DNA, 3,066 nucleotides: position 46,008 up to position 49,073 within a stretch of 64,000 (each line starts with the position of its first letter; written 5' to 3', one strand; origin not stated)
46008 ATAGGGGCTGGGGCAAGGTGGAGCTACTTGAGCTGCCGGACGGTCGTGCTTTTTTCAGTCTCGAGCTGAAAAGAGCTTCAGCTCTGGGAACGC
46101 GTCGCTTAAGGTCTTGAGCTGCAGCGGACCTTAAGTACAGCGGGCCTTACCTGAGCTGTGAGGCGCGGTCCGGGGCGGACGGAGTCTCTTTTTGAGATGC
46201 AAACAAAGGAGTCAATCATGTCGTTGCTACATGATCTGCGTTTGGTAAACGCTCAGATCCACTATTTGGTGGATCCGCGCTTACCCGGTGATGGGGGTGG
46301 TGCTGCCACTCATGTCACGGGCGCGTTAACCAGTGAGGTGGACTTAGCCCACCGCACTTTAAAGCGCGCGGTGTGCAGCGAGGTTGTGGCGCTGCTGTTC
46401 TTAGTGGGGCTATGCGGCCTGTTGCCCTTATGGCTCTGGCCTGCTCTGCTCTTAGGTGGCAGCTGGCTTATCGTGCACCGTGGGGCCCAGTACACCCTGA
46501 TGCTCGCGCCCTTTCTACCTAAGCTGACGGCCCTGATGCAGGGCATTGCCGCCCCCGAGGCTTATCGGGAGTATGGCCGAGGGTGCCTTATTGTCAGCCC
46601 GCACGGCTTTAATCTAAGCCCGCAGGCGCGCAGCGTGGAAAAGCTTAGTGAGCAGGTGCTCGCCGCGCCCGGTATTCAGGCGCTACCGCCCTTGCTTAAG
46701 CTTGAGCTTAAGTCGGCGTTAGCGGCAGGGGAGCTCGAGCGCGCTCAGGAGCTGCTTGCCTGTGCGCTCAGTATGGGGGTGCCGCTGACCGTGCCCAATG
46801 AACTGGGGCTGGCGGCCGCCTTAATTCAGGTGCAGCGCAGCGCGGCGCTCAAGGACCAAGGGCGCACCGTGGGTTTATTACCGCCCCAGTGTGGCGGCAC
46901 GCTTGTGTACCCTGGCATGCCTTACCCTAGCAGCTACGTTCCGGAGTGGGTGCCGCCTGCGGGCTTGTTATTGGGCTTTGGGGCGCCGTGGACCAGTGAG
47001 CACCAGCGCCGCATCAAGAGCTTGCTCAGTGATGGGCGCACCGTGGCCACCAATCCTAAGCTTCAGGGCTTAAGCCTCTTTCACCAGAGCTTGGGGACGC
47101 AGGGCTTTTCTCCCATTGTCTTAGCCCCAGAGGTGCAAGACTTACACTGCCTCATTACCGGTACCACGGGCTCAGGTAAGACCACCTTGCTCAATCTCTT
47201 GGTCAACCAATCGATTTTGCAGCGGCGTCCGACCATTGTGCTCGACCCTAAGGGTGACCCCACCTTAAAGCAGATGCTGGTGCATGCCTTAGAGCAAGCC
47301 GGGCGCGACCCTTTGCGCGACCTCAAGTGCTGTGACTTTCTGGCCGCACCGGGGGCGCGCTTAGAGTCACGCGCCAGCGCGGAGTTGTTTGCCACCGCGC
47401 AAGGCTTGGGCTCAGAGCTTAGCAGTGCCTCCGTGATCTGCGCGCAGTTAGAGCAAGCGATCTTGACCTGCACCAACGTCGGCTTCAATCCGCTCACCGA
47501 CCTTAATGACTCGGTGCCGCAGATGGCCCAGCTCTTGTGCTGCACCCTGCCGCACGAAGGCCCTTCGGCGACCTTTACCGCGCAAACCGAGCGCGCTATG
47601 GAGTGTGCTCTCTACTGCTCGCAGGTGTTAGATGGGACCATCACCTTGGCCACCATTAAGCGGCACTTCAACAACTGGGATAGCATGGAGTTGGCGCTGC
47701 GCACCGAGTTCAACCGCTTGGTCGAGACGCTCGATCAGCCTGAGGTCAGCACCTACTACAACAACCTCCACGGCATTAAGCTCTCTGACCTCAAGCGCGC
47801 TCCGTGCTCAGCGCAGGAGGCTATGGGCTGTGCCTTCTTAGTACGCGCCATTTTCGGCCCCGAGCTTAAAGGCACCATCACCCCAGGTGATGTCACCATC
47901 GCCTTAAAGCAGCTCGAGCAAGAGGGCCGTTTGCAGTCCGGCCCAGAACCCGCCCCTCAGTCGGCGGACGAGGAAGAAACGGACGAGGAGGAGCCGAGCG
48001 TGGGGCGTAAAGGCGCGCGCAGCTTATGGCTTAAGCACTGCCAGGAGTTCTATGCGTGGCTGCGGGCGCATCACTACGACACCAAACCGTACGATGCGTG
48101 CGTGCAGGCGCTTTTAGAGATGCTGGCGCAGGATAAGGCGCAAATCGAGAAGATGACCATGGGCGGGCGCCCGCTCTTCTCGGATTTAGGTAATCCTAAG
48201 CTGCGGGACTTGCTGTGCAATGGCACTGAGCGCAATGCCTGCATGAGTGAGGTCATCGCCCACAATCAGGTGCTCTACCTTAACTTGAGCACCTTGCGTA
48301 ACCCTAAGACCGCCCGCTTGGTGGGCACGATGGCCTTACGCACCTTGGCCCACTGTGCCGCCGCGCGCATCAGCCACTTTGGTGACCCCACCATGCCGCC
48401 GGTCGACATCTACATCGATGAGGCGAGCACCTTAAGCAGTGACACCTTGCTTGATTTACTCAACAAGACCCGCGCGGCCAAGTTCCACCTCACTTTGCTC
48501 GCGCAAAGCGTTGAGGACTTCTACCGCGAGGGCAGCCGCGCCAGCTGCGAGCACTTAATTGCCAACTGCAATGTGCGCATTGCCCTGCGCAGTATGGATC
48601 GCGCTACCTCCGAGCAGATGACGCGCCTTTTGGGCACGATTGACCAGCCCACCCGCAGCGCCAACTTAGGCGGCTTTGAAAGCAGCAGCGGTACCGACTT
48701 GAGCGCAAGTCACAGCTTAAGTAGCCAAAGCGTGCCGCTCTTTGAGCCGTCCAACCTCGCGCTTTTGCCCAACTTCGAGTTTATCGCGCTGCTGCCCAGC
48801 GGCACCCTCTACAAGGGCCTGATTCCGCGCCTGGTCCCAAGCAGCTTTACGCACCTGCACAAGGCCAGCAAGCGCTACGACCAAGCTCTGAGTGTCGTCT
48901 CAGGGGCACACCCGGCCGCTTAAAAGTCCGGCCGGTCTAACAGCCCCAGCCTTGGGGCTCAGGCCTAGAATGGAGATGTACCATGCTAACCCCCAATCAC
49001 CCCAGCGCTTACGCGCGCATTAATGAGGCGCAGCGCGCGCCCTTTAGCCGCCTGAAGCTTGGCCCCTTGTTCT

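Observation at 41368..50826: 9-kb island between xerD and trpA: TraD-type coupling ATPase with HD/MOBH-like proteins but no secretion machinery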

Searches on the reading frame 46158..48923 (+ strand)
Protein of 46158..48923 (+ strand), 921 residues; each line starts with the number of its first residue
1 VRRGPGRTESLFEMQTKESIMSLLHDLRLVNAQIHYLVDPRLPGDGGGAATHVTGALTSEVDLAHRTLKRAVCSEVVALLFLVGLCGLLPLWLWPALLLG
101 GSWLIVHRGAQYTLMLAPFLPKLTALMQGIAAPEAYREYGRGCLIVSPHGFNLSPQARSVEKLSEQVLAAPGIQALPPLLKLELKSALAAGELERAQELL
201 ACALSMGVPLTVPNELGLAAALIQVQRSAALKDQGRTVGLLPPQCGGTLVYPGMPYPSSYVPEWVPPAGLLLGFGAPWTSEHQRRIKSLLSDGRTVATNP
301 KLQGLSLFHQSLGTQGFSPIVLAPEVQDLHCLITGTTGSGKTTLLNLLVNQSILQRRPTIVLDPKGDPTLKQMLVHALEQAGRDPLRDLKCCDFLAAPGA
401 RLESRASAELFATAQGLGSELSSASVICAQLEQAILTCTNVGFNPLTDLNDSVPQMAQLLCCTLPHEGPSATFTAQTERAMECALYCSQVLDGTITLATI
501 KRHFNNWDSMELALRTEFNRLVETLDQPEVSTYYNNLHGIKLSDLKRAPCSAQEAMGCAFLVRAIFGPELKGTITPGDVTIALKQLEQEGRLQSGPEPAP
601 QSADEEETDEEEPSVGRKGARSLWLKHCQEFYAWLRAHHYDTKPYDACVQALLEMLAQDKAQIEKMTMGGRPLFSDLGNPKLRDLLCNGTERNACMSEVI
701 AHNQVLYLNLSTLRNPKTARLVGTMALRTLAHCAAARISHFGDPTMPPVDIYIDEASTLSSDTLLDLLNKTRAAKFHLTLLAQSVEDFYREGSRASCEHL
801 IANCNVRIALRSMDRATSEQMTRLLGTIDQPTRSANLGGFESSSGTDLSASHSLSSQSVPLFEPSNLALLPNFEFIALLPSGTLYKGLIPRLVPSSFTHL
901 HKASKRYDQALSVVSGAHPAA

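Call 3: search_protein_families(library=pfam, proteins=[window:46158-48923:+], max_evalue=0.1)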
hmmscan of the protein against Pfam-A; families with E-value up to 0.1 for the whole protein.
window:46158-48923:+ (921 aa): 22 families
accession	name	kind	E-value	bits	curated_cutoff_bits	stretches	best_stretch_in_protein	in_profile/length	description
PF10412.15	TrwB_AAD_bind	-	1.8e-11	44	20.5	2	321-367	8-54/387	Type IV secretion-system coupling protein DNA-binding domain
PF12696.13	TraG-D_C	-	1.1e-10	42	22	1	748-871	1-125/126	TraM recognition site of TraD and TraG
PF01935.23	DUF87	-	3.2e-07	31.1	23.2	1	329-367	24-63/220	Helicase HerA, central domain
PF13401.12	AAA_22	-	1.7e-06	28.8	27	1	329-387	6-64/130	AAA domain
PF12846.13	AAA_10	-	0.00056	19.5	27.5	1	327-367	20-60/362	AAA-like domain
PF02534.20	T4SS-DNA_transf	-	0.00098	18.5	20.1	1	736-876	291-429/468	Type IV secretory system Conjugative DNA transfer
PF01580.24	FtsK_SpoIIIE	-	0.0013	18.7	24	1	329-359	40-70/221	FtsK/SpoIIIE family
PF00437.27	T2SSE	-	0.0015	17.7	24.9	1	330-351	144-165/370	Type II/IV secretion system protein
PF13555.12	AAA_29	-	0.0025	18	27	1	326-347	21-45/61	P-loop containing region of AAA domain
PF13604.12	AAA_30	-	0.0043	17.3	27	0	328-351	18-41/191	AAA domain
PF20720.3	nSTAND3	-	0.0063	16.7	27.2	1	330-355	19-44/155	Novel STAND NTPase 3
PF02492.25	cobW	-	0.0075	16.3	20.7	1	332-363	4-35/180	CobW/HypB/UreG, nucleotide-binding domain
PF13191.12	AAA_16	-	0.008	17.1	32.6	1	330-386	26-94/167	AAA ATPase domain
PF05872.18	HerA_C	-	0.011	14.8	22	1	319-367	12-60/502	Helicase HerA-like C-terminal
PF00025.27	Arf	-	0.014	15.3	22.3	1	327-361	13-47/174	ADP-ribosylation factor family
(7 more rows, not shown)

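Call 4: search_protein_families(library=ncbifam, proteins=[window:46158-48923:+], max_evalue=0.1)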
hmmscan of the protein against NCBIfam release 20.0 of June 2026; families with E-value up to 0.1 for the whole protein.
window:46158-48923:+ (921 aa): 22 families
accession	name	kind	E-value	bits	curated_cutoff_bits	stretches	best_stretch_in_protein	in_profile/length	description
TIGR03743.1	SXT_TraD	subfamily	1.8e-57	195.2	366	2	607-890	341-634/636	conjugative transfer system coupling protein TraD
TIGR03754.1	conj_TOL_TraD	equivalog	1e-31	110.2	647.55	2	641-890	371-641/643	type IV conjugative transfer system coupling protein TraD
NF045973.1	conju_CD1115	equivalog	7.3e-09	35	250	2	724-878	271-421/442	VirD4-like conjugal transfer protein, CD1115 family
NF045975.1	VirB4_plasma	equivalog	2.4e-06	25.6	590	1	331-365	518-552/894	Mbov_0397 family ICE element conjugal transfer ATPase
NF041447.1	TrbC_conju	equivalog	1e-05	24.2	800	1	748-833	430-514/685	F-type conjugative transfer protein TrbC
TIGR00929.1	VirB4_CagE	subfamily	3.6e-05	22.2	643.1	1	312-353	416-462/792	VirB4 family type IV secretion/conjugal transfer ATPase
NF041017.1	DNA_import_CedB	equivalog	0.00064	18.5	700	1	326-367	273-315/590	DNA import protein CedB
TIGR03819.1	heli_sec_ATPase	hypoth_equivalog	0.00071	18.8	373.15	1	328-361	178-211/340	TadA family conjugal transfer-associated ATPase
TIGR02759.1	TraD_Ftype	equivalog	0.0037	16.1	521.35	1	320-366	170-214/566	type IV conjugative transfer system coupling protein TraD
TIGR03924.1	T7SS_EccC_a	equivalog_domain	0.013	14.3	509.15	1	330-370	452-496/673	type VII secretion protein EccCa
NF006799.0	PRK09302.1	equivalog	0.019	13.5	408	0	328-362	273-307/515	circadian clock protein KaiC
NF010404.0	PRK13830.1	subfamily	0.022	12.5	810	1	315-357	442-485/818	conjugal transfer protein TrbE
TIGR03608.1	L_ocin_972_ABC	subfamily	0.024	14.1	254.85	1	333-353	29-49/206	putative bacteriocin export ABC transporter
NF000355.4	ribo_prot_ABC_F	equivalog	0.029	13.2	380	1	331-362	342-372/499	ribosomal protection-like ABC-F family protein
TIGR03744.1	traC_PFL_4706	equivalog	0.042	11.7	520.6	1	304-362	450-508/892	conjugative transfer ATPase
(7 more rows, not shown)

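Call 5: find_homologous_proteins(query=window:46158-48923:+)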
Query window:46158-48923:+ (921 aa): 15 proteins with E <= 0.001 among 8000 candidates.
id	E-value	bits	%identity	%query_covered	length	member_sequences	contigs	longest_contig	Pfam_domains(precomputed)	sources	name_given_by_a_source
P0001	0.0e+0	1972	97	98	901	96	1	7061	PF10412.16,PF01935.24,PF13401.13,PF12696.14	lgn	-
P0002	0.0e+0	1699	85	97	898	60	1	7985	PF10412.16,PF01935.24,PF13401.13,PF12696.14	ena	-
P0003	0.0e+0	1610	81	77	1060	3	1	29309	PF10412.16,PF01935.24,PF13401.13,PF12696.14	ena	-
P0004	2.5e-244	832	47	98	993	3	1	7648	PF10412.16,PF01935.24,PF13401.13,PF12846.14,PF02534.21,PF12696.14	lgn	-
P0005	5.7e-238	811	46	98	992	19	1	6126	PF10412.16,PF01935.24,PF12846.14,PF12696.14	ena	-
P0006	5.5e-225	768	45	97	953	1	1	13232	PF10412.16,PF06745.20,PF01935.24,PF12696.14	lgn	-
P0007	6.1e-190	652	41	95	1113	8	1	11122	PF10412.16,PF12696.14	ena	-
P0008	4.2e-71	258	30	50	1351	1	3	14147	PF10412.16,PF01935.24,PF12846.14,PF02534.21,PF01580.25,PF12696.14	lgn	-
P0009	1.1e-11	62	26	23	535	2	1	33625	PF10412.16,PF01935.24,PF05872.19,PF01580.25,PF12696.14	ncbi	ncbi:MAG: helicase HerA-like domain-containing protein [Solirubrobacteraceae bacterium]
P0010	1.6e-9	55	44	5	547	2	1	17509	PF10412.16,PF01935.24,PF02534.21,PF12696.14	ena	-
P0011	5.2e-9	53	45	6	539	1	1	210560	PF10412.16,PF01935.24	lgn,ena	-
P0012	2.1e-7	48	26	21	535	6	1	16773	PF10412.16,PF12696.14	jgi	jgi:type IV secretory pathway TraG/TraD family ATPase VirD4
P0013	6.1e-6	43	26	14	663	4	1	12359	PF10412.16,PF00270.36,PF02534.21,PF12696.14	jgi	jgi:type IV secretion system protein VirD4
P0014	8.8e-5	39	47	4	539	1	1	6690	PF10412.16,PF01935.24,PF02534.21,PF12696.14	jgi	jgi:hypothetical protein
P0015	1.6e-4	38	42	5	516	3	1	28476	PF10412.16,PF02534.21,PF01580.25,PF12696.14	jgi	jgi:hypothetical protein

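Call 7: find_encoding_contigs(protein=P0003, flank=10000, max_places=4)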
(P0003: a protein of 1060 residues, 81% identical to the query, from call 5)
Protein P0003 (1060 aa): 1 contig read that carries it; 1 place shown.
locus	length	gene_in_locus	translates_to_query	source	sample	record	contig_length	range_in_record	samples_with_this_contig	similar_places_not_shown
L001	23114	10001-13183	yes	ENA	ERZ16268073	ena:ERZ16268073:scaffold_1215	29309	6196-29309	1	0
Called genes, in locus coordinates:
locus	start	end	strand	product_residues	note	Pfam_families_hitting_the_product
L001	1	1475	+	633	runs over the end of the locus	PF07728:AAA_5, PF28529:McrB_lid (weak)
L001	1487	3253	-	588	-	PF09820:AAA-ATPase_like, PF08011:PDDEXK_9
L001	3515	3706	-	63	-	-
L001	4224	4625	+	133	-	-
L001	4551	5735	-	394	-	PF03797:Autotransporter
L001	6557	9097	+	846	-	-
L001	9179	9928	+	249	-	-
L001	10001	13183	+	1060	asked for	PF01935:DUF87 (weak), PF10412:TrwB_AAD_bind (faint), PF13401:AAA_22 (faint), PF12696:TraG-D_C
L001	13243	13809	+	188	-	-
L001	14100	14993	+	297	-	-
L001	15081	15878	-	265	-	PF00290:Trp_syntA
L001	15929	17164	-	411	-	PF00291:PALP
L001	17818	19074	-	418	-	PF00375:SDF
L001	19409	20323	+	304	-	-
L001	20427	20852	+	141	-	-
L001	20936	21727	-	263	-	PF01925:TauE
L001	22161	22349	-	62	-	-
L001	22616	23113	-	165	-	?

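Call 8: find_encoding_contigs(protein=P0006, flank=10000, max_places=4)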
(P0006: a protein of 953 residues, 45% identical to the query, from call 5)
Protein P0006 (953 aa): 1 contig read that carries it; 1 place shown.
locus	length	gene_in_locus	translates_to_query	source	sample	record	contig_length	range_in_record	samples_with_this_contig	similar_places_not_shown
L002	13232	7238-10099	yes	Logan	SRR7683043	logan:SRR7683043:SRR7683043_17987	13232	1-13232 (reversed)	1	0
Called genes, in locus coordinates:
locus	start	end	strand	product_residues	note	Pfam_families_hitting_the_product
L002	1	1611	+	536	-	?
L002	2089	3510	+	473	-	PF02321:OEP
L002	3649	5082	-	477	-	PF00294:PfkB, PF08543:Phos_pyr_kin (weak), PF01467:CTP_transf_like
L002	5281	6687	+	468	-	PF07690:MFS_1, PF00083:Sugar_tr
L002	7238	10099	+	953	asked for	PF06745:ATPase (faint), PF01935:DUF87 (weak), PF10412:TrwB_AAD_bind (weak), PF12696:TraG-D_C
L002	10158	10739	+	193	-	-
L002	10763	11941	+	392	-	-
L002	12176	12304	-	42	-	-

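Call 9: find_encoding_contigs(protein=P0007, flank=10000, max_places=4)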
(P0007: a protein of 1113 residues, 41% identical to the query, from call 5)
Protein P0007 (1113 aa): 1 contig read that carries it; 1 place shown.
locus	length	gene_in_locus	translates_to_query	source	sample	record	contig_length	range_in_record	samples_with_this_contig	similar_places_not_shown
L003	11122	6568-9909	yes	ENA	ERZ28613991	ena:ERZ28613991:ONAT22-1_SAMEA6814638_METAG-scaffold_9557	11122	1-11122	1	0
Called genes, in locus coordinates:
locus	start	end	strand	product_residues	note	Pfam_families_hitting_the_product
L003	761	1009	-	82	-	PF13377:Peripla_BP_3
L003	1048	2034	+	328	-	PF07221:GlcNAc_2-epim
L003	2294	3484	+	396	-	PF04041:Glyco_hydro_130, PF04616:Glyco_hydro_43 (faint)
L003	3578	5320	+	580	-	PF02878:PGM_PMM_I, PF02879:PGM_PMM_II, PF02880:PGM_PMM_III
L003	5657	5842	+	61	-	-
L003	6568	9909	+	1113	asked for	PF10412:TrwB_AAD_bind (faint), PF12696:TraG-D_C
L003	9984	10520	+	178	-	-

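Call 10: find_encoding_contigs(protein=P0008, flank=10000, max_places=4)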
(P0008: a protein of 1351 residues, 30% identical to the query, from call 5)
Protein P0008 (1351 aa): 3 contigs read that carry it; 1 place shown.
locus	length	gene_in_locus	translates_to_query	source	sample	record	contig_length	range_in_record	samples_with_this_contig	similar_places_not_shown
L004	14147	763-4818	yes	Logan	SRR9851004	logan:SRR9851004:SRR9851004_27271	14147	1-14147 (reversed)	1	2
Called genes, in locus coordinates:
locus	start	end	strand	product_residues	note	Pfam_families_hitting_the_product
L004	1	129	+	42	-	?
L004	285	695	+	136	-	-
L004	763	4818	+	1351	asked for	PF01580:FtsK_SpoIIIE (faint), PF01935:DUF87 (weak), PF02534:T4SS-DNA_transf (faint), PF10412:TrwB_AAD_bind (weak), PF12846:AAA_10 (faint), PF12696:TraG-D_C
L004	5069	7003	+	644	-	-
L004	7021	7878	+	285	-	-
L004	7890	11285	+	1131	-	PF07514:TraI_2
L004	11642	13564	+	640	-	-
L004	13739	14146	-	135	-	?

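Call 11: find_encoding_contigs(protein=P0004, flank=10000, max_places=4)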
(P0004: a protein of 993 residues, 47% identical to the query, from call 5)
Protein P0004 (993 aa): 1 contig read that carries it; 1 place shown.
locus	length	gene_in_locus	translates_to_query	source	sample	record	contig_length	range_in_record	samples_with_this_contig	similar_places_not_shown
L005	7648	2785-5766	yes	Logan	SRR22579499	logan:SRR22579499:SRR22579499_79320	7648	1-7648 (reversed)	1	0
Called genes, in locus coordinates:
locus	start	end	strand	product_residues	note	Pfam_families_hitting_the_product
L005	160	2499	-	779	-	PF01368:DHH, PF02272:DHHA1 (weak), PF17768:RecJ_OB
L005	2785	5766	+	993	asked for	PF02534:T4SS-DNA_transf (faint), PF01935:DUF87 (weak), PF10412:TrwB_AAD_bind (weak), PF12846:AAA_10 (faint), PF13401:AAA_22 (faint), PF12696:TraG-D_C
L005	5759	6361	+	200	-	-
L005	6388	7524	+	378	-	-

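Call 13: find_related_loci(query=A1, collection=genome_contigs, flank=10000)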
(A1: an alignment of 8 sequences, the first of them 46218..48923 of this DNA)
Query A1 (901 aa) in genome_contigs; peptide patterns used: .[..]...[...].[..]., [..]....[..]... (x = any residue, [..] = any of these).
36 stretches matched a pattern; 4 encode a relative of the query (tblastn E <= 1e-3); 3 distinct loci.
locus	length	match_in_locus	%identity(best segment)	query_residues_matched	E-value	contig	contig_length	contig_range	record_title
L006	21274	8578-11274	84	1-897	0e+0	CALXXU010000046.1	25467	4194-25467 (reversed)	MAG: uncultured Anaerobiospirillum sp. isolate BRZ_KP__bin38 genome assembly, contig: BRZ_KP__NODE_2983_length_25467_cov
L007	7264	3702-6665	47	1-897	0e+0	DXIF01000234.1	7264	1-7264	MAG TPA_asm: Candidatus Anaerobiospirillum stercoravium isolate USASDcec2-551 USASDcec2__C41333_L7264_SAMN08385409, whol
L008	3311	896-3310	40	1-792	1e-179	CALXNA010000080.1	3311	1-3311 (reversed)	MAG: uncultured Anaerobiospirillum sp. isolate BRZ_D__bin91 genome assembly, contig: BRZ_D__NODE_36159_length_3311_cov_2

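Call 18: search_protein_families(library=ncbifam, proteins=[L002:10763-11941:+, L005:6388-7524:+, L006:11948-13018:+, L003:9984-10520:+, L004:5069-7003:+, L004:7021-7878:+, L004:7890-11285:+, L004:11642-13564:+, L004:285-695:+, L006:6190-8028:+], max_evalue=0.1)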
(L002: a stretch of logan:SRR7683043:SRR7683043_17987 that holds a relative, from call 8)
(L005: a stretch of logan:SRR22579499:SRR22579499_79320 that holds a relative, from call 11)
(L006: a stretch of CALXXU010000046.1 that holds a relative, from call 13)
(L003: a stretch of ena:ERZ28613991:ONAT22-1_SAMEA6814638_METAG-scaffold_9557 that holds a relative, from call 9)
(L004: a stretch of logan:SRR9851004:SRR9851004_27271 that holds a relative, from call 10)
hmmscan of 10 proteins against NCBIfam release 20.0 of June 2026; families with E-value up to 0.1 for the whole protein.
L002:10763-11941:+ (392 aa): 1 family
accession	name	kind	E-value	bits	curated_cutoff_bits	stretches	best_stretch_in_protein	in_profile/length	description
NF011492.0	PRK14900.1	equivalog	0.0011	16.9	1783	1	132-294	944-1031/1044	valine--tRNA ligase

L005:6388-7524:+ (378 aa): 0 families

L006:11948-13018:+ (356 aa): 3 families
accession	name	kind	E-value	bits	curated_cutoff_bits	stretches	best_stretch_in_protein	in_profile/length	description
NF041494.1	MobH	equivalog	0.0001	21.3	200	1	116-172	30-82/340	MobH family relaxase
NF010381.0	PRK13808.1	equivalog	0.0089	15.5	426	1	222-321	201-313/335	adenylate kinase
TIGR00585.2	mutl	equivalog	0.068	12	180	1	218-314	336-429/555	DNA mismatch repair endonuclease MutL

L003:9984-10520:+ (178 aa): 1 family
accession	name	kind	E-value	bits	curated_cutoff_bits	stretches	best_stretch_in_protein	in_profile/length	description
NF041494.1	MobH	equivalog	0.019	13.9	200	1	24-103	7-78/340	MobH family relaxase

L004:5069-7003:+ (644 aa): 0 families

L004:7021-7878:+ (285 aa): 0 families

L004:7890-11285:+ (1131 aa): 2 families
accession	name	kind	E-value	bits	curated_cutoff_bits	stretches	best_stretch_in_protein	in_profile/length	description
NF041494.1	MobH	equivalog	1.1e-20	73.9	200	2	284-367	2-85/340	MobH family relaxase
TIGR03760.1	ICE_TraI_Pfluor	equivalog_domain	4.3e-09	36.3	161.4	2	313-363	35-85/218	integrating conjugative element relaxase, PFGI-1 class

L004:11642-13564:+ (640 aa): 0 families

L004:285-695:+ (136 aa): 0 families

L006:6190-8028:+ (612 aa): 0 families
